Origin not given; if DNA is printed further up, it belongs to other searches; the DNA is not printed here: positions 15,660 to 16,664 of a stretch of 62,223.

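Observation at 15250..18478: Minimal PaaA/BoxB-like di-iron oxygenase operon without the usual partner subunits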

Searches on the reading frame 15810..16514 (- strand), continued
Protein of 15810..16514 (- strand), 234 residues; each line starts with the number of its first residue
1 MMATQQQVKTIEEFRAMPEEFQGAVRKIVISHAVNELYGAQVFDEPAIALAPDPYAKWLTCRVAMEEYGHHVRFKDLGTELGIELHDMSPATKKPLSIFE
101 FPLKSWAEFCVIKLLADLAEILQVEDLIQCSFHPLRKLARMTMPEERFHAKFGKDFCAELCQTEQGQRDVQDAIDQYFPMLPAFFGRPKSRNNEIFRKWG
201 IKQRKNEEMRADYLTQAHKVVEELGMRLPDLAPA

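Call 49: search_protein_families(library=ncbifam, proteins=[L064:5125-6624:+, L064:6624-7046:+, L029:11434-12927:+, L083:13110-13901:+, L083:13927-15372:+, L064:51-722:+, L064:7976-8668:+, L064:8749-9906:+, L064:7051-8004:-, L083:15388-15855:-], max_evalue=0.00001)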
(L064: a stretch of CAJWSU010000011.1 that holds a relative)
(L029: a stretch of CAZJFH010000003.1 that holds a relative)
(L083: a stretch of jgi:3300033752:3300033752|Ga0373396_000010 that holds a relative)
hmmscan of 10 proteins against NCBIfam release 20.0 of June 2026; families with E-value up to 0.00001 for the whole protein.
L064:5125-6624:+ (499 aa): 102 families (the best 25 are shown)
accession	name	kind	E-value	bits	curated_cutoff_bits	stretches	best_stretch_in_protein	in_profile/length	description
NF053567.1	HBDA_AROS1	equivalog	2.9e-86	289.9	1000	1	3-496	12-520/523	3-hydroxybenzoate--CoA ligase HbdA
TIGR02262.1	benz_CoA_lig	subfamily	1.4e-78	264.9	375.25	1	32-493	27-507/508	benzoate-CoA ligase family protein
NF004837.0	PRK06187.1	subfamily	2.1e-70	237.5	476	1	32-496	30-523/531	long-chain-fatty-acid--CoA ligase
NF052269.1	Staph_lig_FadD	equivalog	9.5e-59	199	650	1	27-496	20-494/499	long-chain-fatty-acid--CoA ligase FadD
NF047394.1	AcylCoAsynMbcS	equivalog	2.2e-53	181.6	850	1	4-494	13-519/525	acyl-CoA synthetase MbcS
NF005702.0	PRK07514.1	subfamily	2.7e-50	171.2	558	1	3-493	3-498/506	malonyl-CoA synthase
TIGR01923.1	menE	equivalog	6.3e-50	170.3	330.15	1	37-491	1-442/442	o-succinylbenzoate--CoA ligase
NF005307.0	PRK06839.1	equivalog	9.6e-50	169.6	748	1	30-495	22-493/496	o-succinylbenzoate--CoA ligase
NF003313.0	PRK04319.1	equivalog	5.5e-48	163.6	729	1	6-492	47-558/574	acetate--CoA ligase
TIGR01733.1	AA-adenyl-dom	subfamily_domain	1.9e-46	158.7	317.4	1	37-420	1-404/409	amino acid adenylation domain-containing protein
NF006182.0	PRK08316.1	subfamily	2.9e-46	158.1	663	1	34-496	35-518/523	fatty acyl-CoA synthetase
NF002966.0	PRK03640.1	equivalog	1.4e-45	155.9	556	1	32-496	24-481/483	o-succinylbenzoate--CoA ligase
NF004114.0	PRK05605.1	equivalog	1.5e-44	152.3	766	1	130-497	194-571/575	long-chain-fatty-acid--CoA ligase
NF005797.0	PRK07638.1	equivalog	1.2e-42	146.1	518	1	20-497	16-481/487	acyl-CoA synthetase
NF004716.0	PRK06060.1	equivalog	1.6e-40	139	1228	1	52-493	47-488/705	p-hydroxybenzoic acid--AMP ligase FadD22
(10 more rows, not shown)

L064:6624-7046:+ (140 aa): 2 families
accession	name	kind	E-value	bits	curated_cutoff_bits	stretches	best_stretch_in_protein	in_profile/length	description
TIGR00051.1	TIGR00051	subfamily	1.8e-11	44.4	68.7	1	8-123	1-115/117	YbgC/FadM family acyl-CoA thioesterase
TIGR02799.1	thio_ybgC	equivalog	7.4e-10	39.2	141.35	1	7-109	3-104/126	tol-pal system-associated acyl-CoA thioesterase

L029:11434-12927:+ (497 aa): 96 families (the best 25 are shown)
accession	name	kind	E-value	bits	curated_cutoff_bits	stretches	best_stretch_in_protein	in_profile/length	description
NF053567.1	HBDA_AROS1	equivalog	1.8e-109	366.5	1000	1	1-494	12-521/523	3-hydroxybenzoate--CoA ligase HbdA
TIGR02262.1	benz_CoA_lig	subfamily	9.5e-90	301.7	375.25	1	2-491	4-508/508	benzoate-CoA ligase family protein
NF004837.0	PRK06187.1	subfamily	6.5e-70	235.9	476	1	17-495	22-525/531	long-chain-fatty-acid--CoA ligase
TIGR01733.1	AA-adenyl-dom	subfamily_domain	8e-57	192.9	317.4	1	30-420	1-407/409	amino acid adenylation domain-containing protein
NF004114.0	PRK05605.1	equivalog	1.7e-51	175.3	766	2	145-495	220-572/575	long-chain-fatty-acid--CoA ligase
NF004716.0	PRK06060.1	equivalog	9.3e-48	162.9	1228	1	42-490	44-488/705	p-hydroxybenzoic acid--AMP ligase FadD22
NF005858.0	PRK07787.1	subfamily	9.3e-46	156.2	575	1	26-489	24-469/471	acyl-CoA synthetase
NF004808.0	PRK06155.1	equivalog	5.2e-45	153.7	722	1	14-491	32-521/542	ATP-dependent acyl-CoA ligase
NF006572.0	PRK09088.1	equivalog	1e-44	153.1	696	1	28-493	28-488/491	acyl-CoA synthetase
NF003313.0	PRK04319.1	equivalog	1.2e-44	152.5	729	1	28-485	74-554/574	acetate--CoA ligase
NF006182.0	PRK08316.1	subfamily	2e-44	152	663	1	28-494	36-519/523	fatty acyl-CoA synthetase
NF005702.0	PRK07514.1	subfamily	3.2e-44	151.1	558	1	23-492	24-500/506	malonyl-CoA synthase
TIGR03208.1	cyc_hxne_CoA_lg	equivalog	1.2e-41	143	792.3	1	137-490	186-538/538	cyclohexanecarboxylate-CoA ligase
NF004822.0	PRK06178.1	equivalog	2.6e-41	141.9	782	2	129-494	196-569/571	acyl-CoA synthetase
NF047394.1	AcylCoAsynMbcS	equivalog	4.9e-41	140.9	850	1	27-492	40-520/525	acyl-CoA synthetase MbcS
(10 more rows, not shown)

L083:13110-13901:+ (263 aa): 4 families
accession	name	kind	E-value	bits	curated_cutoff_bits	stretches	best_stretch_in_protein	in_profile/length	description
TIGR00195.1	exoDNase_III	equivalog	2.7e-55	187.8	182.55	1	3-261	1-253/254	exodeoxyribonuclease III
TIGR00633.1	xth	equivalog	5.2e-55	186.7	99.05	1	4-262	2-254/255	exodeoxyribonuclease III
NF008733.0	PRK11756.1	equivalog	1.6e-41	142.3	280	1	5-261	3-266/269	exodeoxyribonuclease III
NF010489.0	PRK13911.1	equivalog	6.8e-16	58.7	503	1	5-260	3-247/250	exodeoxyribonuclease III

L083:13927-15372:+ (481 aa): 6 families
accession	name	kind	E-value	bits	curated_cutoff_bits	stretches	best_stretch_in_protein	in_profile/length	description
TIGR02717.1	AcCoA-syn-alpha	equivalog_domain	6e-110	368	567.15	1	4-457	1-445/447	acetate--CoA ligase alpha subunit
NF045493.1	HydDutCoALig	equivalog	6e-71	240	1300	1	6-447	5-438/698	4-hydroxybutyrate--CoA ligase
NF045494.1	AcCoALig_Archglob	equivalog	1e-67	229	1200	1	2-455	216-659/665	acetate--CoA ligase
NF045492.1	HydPropCoALig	equivalog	5.4e-62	210.1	1300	1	4-460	248-698/700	3-hydroxypropionate--CoA ligase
NF004230.0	PRK05678.1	equivalog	8.5e-17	61.3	336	1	51-267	47-254/291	succinate--CoA ligase subunit alpha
TIGR01019.1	sucCoAalpha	subfamily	7.8e-15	55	353.2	1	49-268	43-253/286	succinate--CoA ligase subunit alpha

L064:51-722:+ (223 aa): 2 families
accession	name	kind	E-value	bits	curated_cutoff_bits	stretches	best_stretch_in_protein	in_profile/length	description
NF045468.1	Opp5A_nikA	equivalog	5.8e-07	28.4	600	1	25-181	296-447/488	nickel ABC transporter substrate-binding protein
TIGR04028.1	SBP_KPN_01854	hypoth_equivalog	5.9e-06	25.1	468.5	0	13-195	294-482/509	TIGR04028 family ABC transporter substrate-binding protein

L064:7976-8668:+ (230 aa): 1 family
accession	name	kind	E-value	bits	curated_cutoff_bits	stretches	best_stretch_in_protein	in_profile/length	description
TIGR00636.1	PduO_Nterm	equivalog_domain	6.3e-59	198.5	108.45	1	49-223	1-170/171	cob(I)yrinic acid a,c-diamide adenosyltransferase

L064:8749-9906:+ (385 aa): 15 families
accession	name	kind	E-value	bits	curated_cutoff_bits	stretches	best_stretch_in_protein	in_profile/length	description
NF040868.1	carboxypep_CpsA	equivalog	2.5e-114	382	500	1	3-380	4-388/391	carboxypeptidase CpsA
TIGR01891.1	amidohydrolases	subfamily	8.8e-108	360.7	153.75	1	14-370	1-366/366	amidohydrolase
NF038260.1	ectoine_DoeB_2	equivalog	1.5e-106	356.5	550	1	12-378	6-376/378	N(2)-acetyl-L-2,4-diaminobutanoate deacetylase DoeB2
TIGR01246.1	dapE_proteo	equivalog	5.1e-11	42.2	361.8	1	16-294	3-286/370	succinyl-diaminopimelate desuccinylase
NF009555.0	PRK13004.1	equivalog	1.1e-10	40.9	321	0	5-90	8-91/399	YgeY family selenium metabolism-linked hydrolase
NF005602.0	PRK07338.1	equivalog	3e-10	39.2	357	1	151-298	177-317/409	hydrolase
NF006365.0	PRK08588.1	subfamily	9.6e-10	38.3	289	1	185-350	180-350/383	succinyl-diaminopimelate desuccinylase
TIGR01910.1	DapE-ArgE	subfamily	2.3e-09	36.9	217.6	1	112-322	115-325/373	ArgE/DapE family deacylase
TIGR01900.1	dapE-gram_pos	equivalog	2.4e-08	33.3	304.2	1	14-293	5-272/351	succinyl-diaminopimelate desuccinylase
NF009920.0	PRK13381.1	subfamily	3.5e-08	32.7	293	1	108-314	150-342/412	peptidase T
NF009557.0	PRK13009.1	equivalog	4e-07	29.5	284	1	185-292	183-288/377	succinyl-diaminopimelate desuccinylase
TIGR01879.1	hydantase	subfamily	1e-06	28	204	1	167-301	191-325/401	hydantoinase/carbamoylase family amidase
NF004788.0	PRK06133.1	subfamily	1.2e-06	27.8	349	1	185-316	219-345/417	glutamate carboxypeptidase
TIGR01892.1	AcOrn-deacetyl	equivalog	4.1e-06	26.1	297.7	1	100-319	97-311/365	acetylornithine deacetylase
NF003976.0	PRK05469.1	subfamily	5.1e-06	25.6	255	0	109-315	148-340/409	tripeptide aminopeptidase PepT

L064:7051-8004:- (317 aa): 15 families
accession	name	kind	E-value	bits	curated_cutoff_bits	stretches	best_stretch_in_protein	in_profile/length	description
NF004793.0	PRK06141.1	equivalog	1.8e-99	332.7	322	1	1-314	1-312/314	bifunctional Delta(1)-pyrroline-2-carboxylate/Delta(1)-piperideine-2-carboxylate reductase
NF006379.0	PRK08618.1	equivalog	1.1e-63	215.6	417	1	1-313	1-315/326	ornithine cyclodeaminase family protein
TIGR02371.1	ala_DH_arch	equivalog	1.3e-45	156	409.15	1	3-312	4-312/325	alanine dehydrogenase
NF006141.0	PRK08291.1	equivalog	2e-44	151.9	408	1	57-314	60-320/330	cyclodeaminase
NF005603.0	PRK07340.1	equivalog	1.8e-42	145.7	266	1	5-314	8-304/307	delta(1)-pyrroline-2-carboxylate reductase family protein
TIGR02992.1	ectoine_eutC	equivalog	3.8e-38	131.4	471.65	1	62-311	63-314/326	ectoine utilization protein EutC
NF045512.1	PyrPipCarbRedLhpI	equivalog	1.1e-36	126.5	400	1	50-313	47-297/298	bifunctional Delta(1)-pyrroline-2-carboxylate/Delta(1)-piperideine-2-carboxylate reductase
NF045643.1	ImmsucRedBhcD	equivalog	7.4e-36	124.1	500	1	4-311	4-308/321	iminosuccinate reductase BhcD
NF005762.1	PRK07589.1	equivalog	2.1e-34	119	350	1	51-314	53-310/334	ornithine cyclodeaminase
TIGR03944.1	dehyd_SbnB_fam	equivalog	1.4e-33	116.3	326.9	1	2-313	2-315/327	2,3-diaminopropionate biosynthesis protein SbnB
NF005296.0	PRK06823.1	equivalog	5.9e-26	91.2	438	1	48-313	47-313/315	ornithine cyclodeaminase family protein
NF005011.0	PRK06407.1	subfamily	7.4e-23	81.2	337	1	1-313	2-299/302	ornithine cyclodeaminase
NF004848.0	PRK06199.1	subfamily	6.6e-17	61.6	362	1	51-312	77-360/379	tyramine oxidase subunit B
TIGR01035.1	hemA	equivalog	1.2e-10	40.9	209.55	1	116-212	169-261/416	glutamyl-tRNA reductase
NF000744.0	PRK00045.1-3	equivalog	7.3e-07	28.4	429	1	112-211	168-270/447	glutamyl-tRNA reductase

L083:15388-15855:- (155 aa): 0 families

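Call 74: search_dna_similar(query=window:15810-16514:-, collection=plasmids, mode=protein, max_rows=30, max_evalue=1e-10)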
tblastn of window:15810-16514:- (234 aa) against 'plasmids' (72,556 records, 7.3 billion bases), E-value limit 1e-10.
Records with a match: 343; places in all: 379; records where one place covers at least 80% of the query: 339.
Best place of each record, by identity: <60% 343.
By first word of the organism name: Ralstonia 133; Sinorhizobium 65; Pseudosulfitobacter 18; Paracoccus 17; Rhizobium 11; Alteromonas 11; Haloferax 8; Thermus 7; Azospirillum 4; Ruegeria 3; and 43 more.
By predicted mobility (MOB-suite, as given by PLSDB): mobilizable 166; non-mobilizable 162; conjugative 15.
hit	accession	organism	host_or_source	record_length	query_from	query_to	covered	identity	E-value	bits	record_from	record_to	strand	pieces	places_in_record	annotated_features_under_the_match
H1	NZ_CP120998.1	Streptomyces sp. Mut1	-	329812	3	232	98%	29.6%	3e-14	79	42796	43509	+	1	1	Phenylacetic acid catabolic protein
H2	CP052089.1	Ralstonia solanacearum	tomato,cell culture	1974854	11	230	94%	30.7%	3e-17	87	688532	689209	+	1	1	none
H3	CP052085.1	Ralstonia solanacearum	tomato,cell culture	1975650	11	230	94%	30.7%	3e-17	87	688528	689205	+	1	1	none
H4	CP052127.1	Ralstonia solanacearum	tomato,cell culture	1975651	11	230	94%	30.7%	3e-17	87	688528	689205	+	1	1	paaA: 1,2-phenylacetyl-CoA epoxidase subunit A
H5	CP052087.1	Ralstonia solanacearum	tomato,cell culture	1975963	11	230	94%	30.7%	3e-17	87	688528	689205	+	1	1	paaA: 1,2-phenylacetyl-CoA epoxidase subunit A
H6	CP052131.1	Ralstonia solanacearum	tomato,cell culture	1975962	11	230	94%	30.7%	3e-17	87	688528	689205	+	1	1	paaA: 1,2-phenylacetyl-CoA epoxidase subunit A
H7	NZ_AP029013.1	Ralstonia pseudosolanacearum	-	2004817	11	230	94%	30.7%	3e-17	87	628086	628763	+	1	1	none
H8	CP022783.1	Ralstonia solanacearum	Solanum tuberosum,single cell,Potato ...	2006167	11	230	94%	30.7%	3e-17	87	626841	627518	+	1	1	phenylacetate-CoA oxygenase subunit PaaA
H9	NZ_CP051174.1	Ralstonia pseudosolanacearum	Whole organism,tomato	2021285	11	230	94%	30.7%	3e-17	87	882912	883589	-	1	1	none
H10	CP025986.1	Ralstonia solanacearum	Cucurbita maxima,culture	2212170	11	230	94%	30.7%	3e-17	87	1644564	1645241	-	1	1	1,2-phenylacetyl-CoA epoxidase subunit A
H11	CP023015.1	Ralstonia solanacearum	Solanum tuberosum,single cell,Potato ...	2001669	11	230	94%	30.7%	1e-16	86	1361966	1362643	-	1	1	none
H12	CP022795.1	Ralstonia solanacearum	Solanum tuberosum,single cell,Potato ...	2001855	11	230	94%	30.3%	9e-17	86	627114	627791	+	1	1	1,2-phenylacetyl-CoA epoxidase subunit A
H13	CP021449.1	Ralstonia solanacearum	sesame seedling,cell culture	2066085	11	230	94%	30.3%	9e-17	86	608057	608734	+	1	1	transposase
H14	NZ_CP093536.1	Ralstonia pseudosolanacearum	cell culture,pepper stem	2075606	11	230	94%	30.3%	9e-17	86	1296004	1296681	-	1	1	none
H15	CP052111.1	Ralstonia solanacearum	tomato,cell culture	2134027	11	230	94%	30.3%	9e-17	86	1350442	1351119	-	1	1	paaA: 1,2-phenylacetyl-CoA epoxidase subunit A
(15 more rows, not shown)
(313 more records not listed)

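Call 86: find_encoding_contigs(protein=P0015, flank=10000, max_places=1)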
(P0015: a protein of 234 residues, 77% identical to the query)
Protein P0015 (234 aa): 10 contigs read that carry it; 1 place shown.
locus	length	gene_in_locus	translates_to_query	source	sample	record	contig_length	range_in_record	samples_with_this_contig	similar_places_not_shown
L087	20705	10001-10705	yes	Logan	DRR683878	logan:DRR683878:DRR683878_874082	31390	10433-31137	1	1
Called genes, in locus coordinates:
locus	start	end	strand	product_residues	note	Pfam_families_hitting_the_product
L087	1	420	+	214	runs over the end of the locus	PF02979:NHase_alpha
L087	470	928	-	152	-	PF01575:MaoC_dehydratas, PF13452:FAS1_DH_region (weak)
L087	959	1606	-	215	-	PF00005:ABC_tran, PF13304:AAA_21 (faint)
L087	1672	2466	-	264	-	PF00005:ABC_tran, PF13304:AAA_21 (weak)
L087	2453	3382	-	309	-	PF02653:BPD_transp_2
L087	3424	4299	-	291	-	PF02653:BPD_transp_2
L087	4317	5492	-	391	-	PF13458:Peripla_BP_6, PF13433:Peripla_BP_5, PF01094:ANF_receptor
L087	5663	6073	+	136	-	PF13279:4HBT_2, PF03061:4HBT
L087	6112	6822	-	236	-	PF01557:FAA_hydrolase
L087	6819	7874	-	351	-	PF02311:AraC_binding (weak), PF07883:Cupin_2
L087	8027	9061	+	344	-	PF00111:Fer2, PF00970:FAD_binding_6, PF00175:NAD_binding_1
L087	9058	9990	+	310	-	PF00106:adh_short, PF08659:KR, PF13561:adh_short_C2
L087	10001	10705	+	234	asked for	PF05138:PaaA_PaaC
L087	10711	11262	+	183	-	-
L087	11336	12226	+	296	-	PF00561:Abhydrolase_1, PF12146:Hydrolase_4 (weak), PF12697:Abhydrolase_6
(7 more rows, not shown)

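Call 87: find_encoding_contigs(protein=P0034, flank=10000, max_places=1)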
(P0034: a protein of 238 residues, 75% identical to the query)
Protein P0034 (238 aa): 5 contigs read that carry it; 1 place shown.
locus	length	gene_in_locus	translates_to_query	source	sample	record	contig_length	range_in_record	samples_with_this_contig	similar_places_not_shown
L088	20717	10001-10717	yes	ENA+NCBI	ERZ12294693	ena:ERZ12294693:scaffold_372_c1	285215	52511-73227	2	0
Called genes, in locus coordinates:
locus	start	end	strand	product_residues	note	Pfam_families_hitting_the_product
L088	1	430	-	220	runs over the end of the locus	PF02798:GST_N, PF13417:GST_N_3, PF13409:GST_N_2, PF00043:GST_C (weak), PF13410:GST_C_2 (weak)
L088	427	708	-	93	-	PF11746:DUF3303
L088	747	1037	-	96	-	PF03992:ABM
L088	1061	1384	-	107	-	-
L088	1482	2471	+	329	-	PF08220:HTH_DeoR (weak), PF08279:HTH_11, PF13280:WYL, PF25583:WCX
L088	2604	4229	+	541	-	PF00890:FAD_binding_2, PF01266:DAO, PF03486:HI0933_like (weak), PF07992:Pyr_redox_2 (faint), PF12831:FAD_oxidored, PF13450:NAD_binding_8 (faint)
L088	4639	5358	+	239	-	-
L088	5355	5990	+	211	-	-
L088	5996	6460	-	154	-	PF01047:MarR, PF12802:MarR_2, PF13463:HTH_27 (faint), PF13412:HTH_24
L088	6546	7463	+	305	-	PF12697:Abhydrolase_6, PF00561:Abhydrolase_1, PF12146:Hydrolase_4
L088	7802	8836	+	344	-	PF00111:Fer2, PF00970:FAD_binding_6, PF00175:NAD_binding_1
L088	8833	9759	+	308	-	PF00106:adh_short, PF08659:KR, PF13561:adh_short_C2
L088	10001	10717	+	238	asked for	PF05138:PaaA_PaaC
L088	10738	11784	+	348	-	PF02311:AraC_binding (faint), PF07883:Cupin_2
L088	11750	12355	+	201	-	-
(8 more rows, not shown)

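Call 89: predict_structure(alignment_id=A3)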
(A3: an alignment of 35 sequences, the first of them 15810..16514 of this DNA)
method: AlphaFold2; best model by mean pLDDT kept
length: 234 residues; sequences in the alignment: 35
mean_pLDDT: 94.1   pTM: 0.89
mean pLDDT of the five models: 94.1, 93.1, 92.5, 92.2, 91.9
residues with pLDDT >= 90: 203; 70-90: 25; 50-70: 3; < 50: 3
segments of 3 or more residues with pLDDT < 50: 1-3
pLDDT, mean of each block of 10 residues (from residue 1): 74 98 97 95 95 98 97 98 95 86 93 96 95 98 97 98 98 95 89 96 96 96 96 67
secondary structure, 60 per line:
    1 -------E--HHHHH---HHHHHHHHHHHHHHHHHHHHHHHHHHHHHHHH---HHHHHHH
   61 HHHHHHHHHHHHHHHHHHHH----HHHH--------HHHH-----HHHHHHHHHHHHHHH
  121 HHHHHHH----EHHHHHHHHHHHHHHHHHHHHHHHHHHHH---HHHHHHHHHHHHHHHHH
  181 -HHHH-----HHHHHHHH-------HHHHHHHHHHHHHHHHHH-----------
elements in order: H11-15 H19-50 H54-80 H85-88 H97-100 H106-127 H133-160 H164-180 H182-185 H191-198 H206-223

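Call 92: fold_search(model_id=the predicted structure, library=pdb)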
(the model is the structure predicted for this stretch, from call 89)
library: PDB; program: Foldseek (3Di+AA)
matches with E <= 10: 610; with E <= 0.001: 27
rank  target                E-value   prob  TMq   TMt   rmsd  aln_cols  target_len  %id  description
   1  3pwq_F                3.2e-11  1.00  0.88  0.69   1.8       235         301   27  The Phenylacetyl-CoA monooxygenase PaaAC subcomplex (released 2011-01-19)
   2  3pw8_C                3.5e-11  1.00  0.91  0.71   1.7       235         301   28  The Phenylacetyl-CoA monooxygenase PaaAC subcomplex with acetyl-CoA (released 2011-01-19)
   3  4ii4_A                4.5e-11  1.00  0.89  0.69   1.6       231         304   27  The Phenylacetyl-CoA monooxygenase - mutant PaaA E49Q K68Q - PaaC wild type subcomplex with benzoyl-CoA (released 2014-08-20)
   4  3pwq_H                6.0e-11  1.00  0.84  0.67   1.7       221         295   28  The Phenylacetyl-CoA monooxygenase PaaAC subcomplex (released 2011-01-19)
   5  3pwq_C                6.6e-11  1.00  0.84  0.67   1.7       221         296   28  The Phenylacetyl-CoA monooxygenase PaaAC subcomplex (released 2011-01-19)
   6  4iit_A                7.3e-11  1.00  0.90  0.71   1.6       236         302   27  The Phenylacetyl-CoA monooxygenase PaaABC subcomplex with phenylacetyl-CoA (released 2013-11-06)
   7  3pwq_D                8.4e-11  1.00  0.89  0.71   1.6       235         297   27  The Phenylacetyl-CoA monooxygenase PaaAC subcomplex (released 2011-01-19)
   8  3pvr_A                1.6e-10  1.00  0.86  0.67   3.8       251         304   27  The Phenylacetyl-CoA monooxygenase PaaAC subcomplex with benzoyl-CoA (released 2011-01-19)
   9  4mud_D                9.8e-09  1.00  0.83  0.87   2.4       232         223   21  Crystal structure of a ring oxydation complex/ phenylacetic acid degradation-like protein (SSO1313) from Sulfolobus so (released 2013-10-09)
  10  4mud_A                2.1e-08  1.00  0.83  0.87   2.4       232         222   21  Crystal structure of a ring oxydation complex/ phenylacetic acid degradation-like protein (SSO1313) from Sulfolobus so (released 2013-10-09)
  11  4mud_B                4.3e-08  1.00  0.82  0.87   2.4       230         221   21  Crystal structure of a ring oxydation complex/ phenylacetic acid degradation-like protein (SSO1313) from Sulfolobus so (released 2013-10-09)
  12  4mud_C                6.1e-08  1.00  0.82  0.87   2.4       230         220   21  Crystal structure of a ring oxydation complex/ phenylacetic acid degradation-like protein (SSO1313) from Sulfolobus so (released 2013-10-09)
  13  4ii4_B                3.1e-07  1.00  0.81  0.79   2.2       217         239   16  The Phenylacetyl-CoA monooxygenase - mutant PaaA E49Q K68Q - PaaC wild type subcomplex with benzoyl-CoA (released 2014-08-20)
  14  1otk_A                3.6e-07  1.00  0.81  0.78   2.2       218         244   16  Structural Genomics, Protein paaC (released 2003-10-14)
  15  3pvt_B                4.3e-07  1.00  0.80  0.79   2.4       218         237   15  The Phenylacetyl-CoA monooxygenase PaaAC subcomplex with 3-hydroxybutanoyl-CoA (released 2011-01-19)
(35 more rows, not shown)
